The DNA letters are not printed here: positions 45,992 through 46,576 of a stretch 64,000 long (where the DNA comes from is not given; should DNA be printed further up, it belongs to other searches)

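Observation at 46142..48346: Uncharacterised 582-aa plus 94-aa gene pair divergent from AbiE: candidate novel cargo / defence module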

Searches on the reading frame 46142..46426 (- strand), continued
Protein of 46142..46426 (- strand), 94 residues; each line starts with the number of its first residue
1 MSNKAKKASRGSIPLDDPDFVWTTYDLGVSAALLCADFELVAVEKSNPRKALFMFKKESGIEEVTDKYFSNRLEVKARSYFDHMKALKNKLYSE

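Call 110: search_protein_families(library=pfam, alignment_id=A8, max_evalue=0.00001)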
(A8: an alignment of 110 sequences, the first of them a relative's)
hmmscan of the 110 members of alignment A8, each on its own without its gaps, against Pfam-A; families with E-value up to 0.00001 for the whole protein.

A. member 1, L023:2225-2998:- (258 aa): 1 family
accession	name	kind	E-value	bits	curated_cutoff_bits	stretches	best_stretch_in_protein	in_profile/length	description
PF00075.30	RNase_H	-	2.7e-30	105.8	25.8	1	5-154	4-139/141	RNase H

B. families by the number of members that match (of 110 scanned): 56 families (the first 25 are shown)
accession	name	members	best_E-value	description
PF01555.25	N6_N4_Mtase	27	2.5e-54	DNA methylase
PF04851.21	ResIII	12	1.8e-22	Type III restriction enzyme, res subunit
PF00270.35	DEAD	4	1.8e-08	DEAD/DEAH box helicase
PF10881.14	DUF2726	2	2.4e-29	Protein of unknown function (DUF2726)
PF00403.32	HMA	2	6.8e-12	Heavy-metal-associated domain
PF18766.7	SWI2_SNF2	2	2.3e-07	SWI2/SNF2 ATPase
PF06418.20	CTP_synth_N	1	1.6e-96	CTP synthase N-terminus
PF01326.24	PPDK_N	1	3.4e-96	Pyruvate phosphate dikinase, AMP/ATP-binding domain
PF01583.26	APS_kinase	1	8.5e-67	Adenylylsulphate kinase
PF00122.25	E1-E2_ATPase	1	5.7e-56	E1-E2 ATPase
PF00117.34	GATase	1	2.3e-39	Glutamine amidotransferase class-I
PF24738.1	DUF7689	1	2.1e-38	Domain of unknown function (DUF7689)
PF07669.17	Eco57I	1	1.7e-36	Eco57I restriction-modification methylase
PF00005.33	ABC_tran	1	1.7e-35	ABC transporter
PF00702.32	Hydrolase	1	2.3e-32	haloacid dehalogenase-like hydrolase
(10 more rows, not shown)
